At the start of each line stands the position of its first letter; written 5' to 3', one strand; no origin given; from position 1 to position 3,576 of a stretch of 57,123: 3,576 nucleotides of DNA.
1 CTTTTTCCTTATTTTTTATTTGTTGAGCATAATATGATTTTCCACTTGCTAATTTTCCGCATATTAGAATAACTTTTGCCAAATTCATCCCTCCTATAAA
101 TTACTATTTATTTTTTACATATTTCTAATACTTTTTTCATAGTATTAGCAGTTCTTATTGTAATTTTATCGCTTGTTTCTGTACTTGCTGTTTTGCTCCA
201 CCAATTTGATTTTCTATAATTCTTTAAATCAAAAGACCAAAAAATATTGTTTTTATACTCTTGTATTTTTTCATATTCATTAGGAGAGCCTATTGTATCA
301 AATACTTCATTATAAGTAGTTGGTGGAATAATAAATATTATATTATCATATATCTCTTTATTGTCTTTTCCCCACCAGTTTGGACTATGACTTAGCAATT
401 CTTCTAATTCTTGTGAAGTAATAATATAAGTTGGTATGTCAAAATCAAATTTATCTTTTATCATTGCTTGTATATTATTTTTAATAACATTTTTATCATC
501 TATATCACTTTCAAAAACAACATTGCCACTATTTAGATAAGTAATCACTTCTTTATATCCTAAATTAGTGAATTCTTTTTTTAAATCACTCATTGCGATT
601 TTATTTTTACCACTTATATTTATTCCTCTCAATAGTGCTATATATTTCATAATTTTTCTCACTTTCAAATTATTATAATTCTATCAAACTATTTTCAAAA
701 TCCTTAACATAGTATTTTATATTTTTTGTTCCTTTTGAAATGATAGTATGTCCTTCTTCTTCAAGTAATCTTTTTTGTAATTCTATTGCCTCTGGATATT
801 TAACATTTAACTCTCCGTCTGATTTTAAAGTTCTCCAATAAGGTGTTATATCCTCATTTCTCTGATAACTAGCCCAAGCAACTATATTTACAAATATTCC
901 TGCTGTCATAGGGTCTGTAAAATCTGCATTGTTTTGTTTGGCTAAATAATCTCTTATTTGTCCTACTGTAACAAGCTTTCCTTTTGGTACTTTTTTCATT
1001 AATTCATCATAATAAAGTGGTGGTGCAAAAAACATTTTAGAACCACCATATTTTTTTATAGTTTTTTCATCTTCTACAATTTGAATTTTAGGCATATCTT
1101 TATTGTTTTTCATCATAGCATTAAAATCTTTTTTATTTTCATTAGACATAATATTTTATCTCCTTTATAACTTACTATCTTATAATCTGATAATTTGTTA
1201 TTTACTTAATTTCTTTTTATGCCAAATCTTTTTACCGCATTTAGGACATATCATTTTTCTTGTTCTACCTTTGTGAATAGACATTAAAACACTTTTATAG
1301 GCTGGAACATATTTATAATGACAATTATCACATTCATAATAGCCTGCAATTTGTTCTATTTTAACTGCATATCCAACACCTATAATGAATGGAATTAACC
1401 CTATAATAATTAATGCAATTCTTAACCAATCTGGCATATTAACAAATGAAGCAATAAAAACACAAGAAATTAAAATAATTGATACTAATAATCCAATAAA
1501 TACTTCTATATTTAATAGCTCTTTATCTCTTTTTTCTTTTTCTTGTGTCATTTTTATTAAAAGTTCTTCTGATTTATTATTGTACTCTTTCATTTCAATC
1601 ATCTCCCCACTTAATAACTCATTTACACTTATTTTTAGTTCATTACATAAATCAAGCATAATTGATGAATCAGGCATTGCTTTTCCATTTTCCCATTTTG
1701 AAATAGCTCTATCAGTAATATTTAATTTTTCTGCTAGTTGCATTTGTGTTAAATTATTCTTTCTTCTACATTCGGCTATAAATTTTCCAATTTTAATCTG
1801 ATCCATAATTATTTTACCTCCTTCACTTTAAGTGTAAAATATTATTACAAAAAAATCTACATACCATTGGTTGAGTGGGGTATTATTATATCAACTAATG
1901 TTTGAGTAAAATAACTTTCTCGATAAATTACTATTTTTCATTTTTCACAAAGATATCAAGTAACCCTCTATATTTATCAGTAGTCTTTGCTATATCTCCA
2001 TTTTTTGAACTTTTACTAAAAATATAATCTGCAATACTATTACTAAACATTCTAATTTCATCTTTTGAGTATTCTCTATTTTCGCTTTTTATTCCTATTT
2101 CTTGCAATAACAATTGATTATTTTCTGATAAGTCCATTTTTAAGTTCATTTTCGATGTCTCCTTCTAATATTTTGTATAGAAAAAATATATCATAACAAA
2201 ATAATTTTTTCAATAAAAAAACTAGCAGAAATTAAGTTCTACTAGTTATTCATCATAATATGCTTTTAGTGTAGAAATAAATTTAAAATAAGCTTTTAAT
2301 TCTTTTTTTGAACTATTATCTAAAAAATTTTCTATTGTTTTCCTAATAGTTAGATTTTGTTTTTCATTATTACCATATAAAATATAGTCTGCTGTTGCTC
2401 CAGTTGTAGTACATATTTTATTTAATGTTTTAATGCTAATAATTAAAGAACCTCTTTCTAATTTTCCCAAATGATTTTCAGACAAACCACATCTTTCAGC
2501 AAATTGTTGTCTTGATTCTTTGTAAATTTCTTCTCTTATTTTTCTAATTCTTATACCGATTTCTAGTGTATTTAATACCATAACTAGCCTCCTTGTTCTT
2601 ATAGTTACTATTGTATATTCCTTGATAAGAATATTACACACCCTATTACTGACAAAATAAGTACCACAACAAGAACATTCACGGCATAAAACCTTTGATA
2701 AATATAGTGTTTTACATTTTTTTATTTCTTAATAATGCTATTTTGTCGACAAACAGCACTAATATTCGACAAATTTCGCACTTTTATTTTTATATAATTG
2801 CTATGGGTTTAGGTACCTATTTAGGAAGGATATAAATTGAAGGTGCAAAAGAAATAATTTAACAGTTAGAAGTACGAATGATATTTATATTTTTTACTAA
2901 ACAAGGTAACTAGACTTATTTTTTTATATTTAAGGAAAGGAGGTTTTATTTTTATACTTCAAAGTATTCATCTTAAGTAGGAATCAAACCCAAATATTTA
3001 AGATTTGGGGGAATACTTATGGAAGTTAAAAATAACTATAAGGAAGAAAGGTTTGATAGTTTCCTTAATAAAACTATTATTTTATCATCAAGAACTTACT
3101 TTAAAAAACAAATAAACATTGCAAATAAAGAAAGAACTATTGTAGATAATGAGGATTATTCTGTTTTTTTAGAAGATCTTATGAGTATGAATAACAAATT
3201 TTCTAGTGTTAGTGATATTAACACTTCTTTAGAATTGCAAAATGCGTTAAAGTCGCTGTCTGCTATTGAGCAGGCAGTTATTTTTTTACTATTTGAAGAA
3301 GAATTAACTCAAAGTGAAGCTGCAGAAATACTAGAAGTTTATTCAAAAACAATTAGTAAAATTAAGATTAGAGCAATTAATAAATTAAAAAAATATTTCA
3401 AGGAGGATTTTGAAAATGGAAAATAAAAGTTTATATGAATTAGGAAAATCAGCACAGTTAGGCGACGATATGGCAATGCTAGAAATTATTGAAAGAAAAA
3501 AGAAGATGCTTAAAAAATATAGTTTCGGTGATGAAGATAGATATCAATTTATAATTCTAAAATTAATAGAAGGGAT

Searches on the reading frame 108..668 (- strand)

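Call 78: search_protein_families(library=pfam, proteins=[window:108-668:-], max_evalue=0.001)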
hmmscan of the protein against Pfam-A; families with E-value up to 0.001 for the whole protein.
window:108-668:- (186 aa): 1 family
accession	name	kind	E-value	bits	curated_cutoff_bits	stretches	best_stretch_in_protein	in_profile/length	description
PF08002.16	DUF1697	-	9.6e-40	136.6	24.4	1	7-143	1-137/137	Protein of unknown function (DUF1697)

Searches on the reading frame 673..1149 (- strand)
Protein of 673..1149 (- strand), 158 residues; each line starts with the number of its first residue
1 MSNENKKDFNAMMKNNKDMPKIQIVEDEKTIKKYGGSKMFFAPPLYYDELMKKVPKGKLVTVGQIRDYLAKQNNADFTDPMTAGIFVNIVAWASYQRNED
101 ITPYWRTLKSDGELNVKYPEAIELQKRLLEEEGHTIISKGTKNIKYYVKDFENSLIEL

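Call 78: search_protein_families(library=pfam, proteins=[window:673-1149:-], max_evalue=0.001)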
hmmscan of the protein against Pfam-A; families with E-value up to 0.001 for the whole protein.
window:673-1149:- (158 aa): 1 family
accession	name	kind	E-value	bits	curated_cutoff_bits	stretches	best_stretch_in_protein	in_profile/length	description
PF01035.26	DNA_binding_1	-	5.6e-06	26.5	27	1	49-133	8-80/81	6-O-methylguanine DNA methyltransferase, DNA binding domain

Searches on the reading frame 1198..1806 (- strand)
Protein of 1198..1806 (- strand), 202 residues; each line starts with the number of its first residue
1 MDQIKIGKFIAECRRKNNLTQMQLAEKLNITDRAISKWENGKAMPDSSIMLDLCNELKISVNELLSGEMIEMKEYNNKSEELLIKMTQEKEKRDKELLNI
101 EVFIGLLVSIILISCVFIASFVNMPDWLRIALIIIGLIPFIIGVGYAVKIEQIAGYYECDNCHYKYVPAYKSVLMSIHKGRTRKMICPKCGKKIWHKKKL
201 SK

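Call 78: search_protein_families(library=pfam, proteins=[window:1198-1806:-], max_evalue=0.001)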
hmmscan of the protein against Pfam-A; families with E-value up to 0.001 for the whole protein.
window:1198-1806:- (202 aa): 6 families
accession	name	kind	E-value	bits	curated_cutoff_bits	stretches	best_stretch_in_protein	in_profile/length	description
PF12844.13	HTH_19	-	1.2e-15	57.6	30.2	1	7-68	1-62/64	Helix-turn-helix domain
PF01381.28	HTH_3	-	9.3e-14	51.6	23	1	10-64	1-55/55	Helix-turn-helix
PF13560.12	HTH_31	-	3.5e-07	30.9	27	1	7-60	3-57/64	Helix-turn-helix domain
PF15731.11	MqsA_antitoxin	-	4.3e-05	24.1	30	0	7-51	71-115/131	Antitoxin component of bacterial toxin-antitoxin system, MqsA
PF13443.12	HTH_26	-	0.00019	22.1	22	1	15-66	7-59/63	Cro/C1-type HTH DNA-binding domain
PF13744.12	HTH_37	-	0.00032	20.9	27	1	5-42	18-55/80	Helix-turn-helix domain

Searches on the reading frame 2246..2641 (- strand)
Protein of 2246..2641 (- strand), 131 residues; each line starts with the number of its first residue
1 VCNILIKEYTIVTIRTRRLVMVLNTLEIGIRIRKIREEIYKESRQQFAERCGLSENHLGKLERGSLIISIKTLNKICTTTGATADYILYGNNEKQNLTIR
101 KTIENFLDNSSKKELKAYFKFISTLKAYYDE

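Call 78: search_protein_families(library=pfam, proteins=[window:2246-2641:-], max_evalue=0.001)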
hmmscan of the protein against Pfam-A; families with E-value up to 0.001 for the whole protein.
window:2246-2641:- (131 aa): 4 families
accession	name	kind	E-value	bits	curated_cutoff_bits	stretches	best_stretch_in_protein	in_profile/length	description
PF01381.28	HTH_3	-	2.7e-07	31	23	1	33-86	2-54/55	Helix-turn-helix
PF12844.13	HTH_19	-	3.6e-06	27.2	30.2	1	29-93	1-64/64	Helix-turn-helix domain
PF13560.12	HTH_31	-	1e-05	26.1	27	1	28-84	2-58/64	Helix-turn-helix domain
PF13443.12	HTH_26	-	5e-05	23.9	22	1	43-81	12-51/63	Cro/C1-type HTH DNA-binding domain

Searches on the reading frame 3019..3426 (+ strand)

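Call 78: search_protein_families(library=pfam, proteins=[window:3019-3426:+], max_evalue=0.001)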
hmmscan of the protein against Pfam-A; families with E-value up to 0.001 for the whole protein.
window:3019-3426:+ (135 aa): 2 families
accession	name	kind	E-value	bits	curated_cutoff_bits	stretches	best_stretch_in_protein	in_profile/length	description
PF04545.22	Sigma70_r4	-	1.6e-10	40.8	24.1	1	76-125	1-50/50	Sigma-70, region 4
PF08281.18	Sigma70_r4_2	-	1.9e-05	24.6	25.7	1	71-113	2-44/54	Sigma-70, region 4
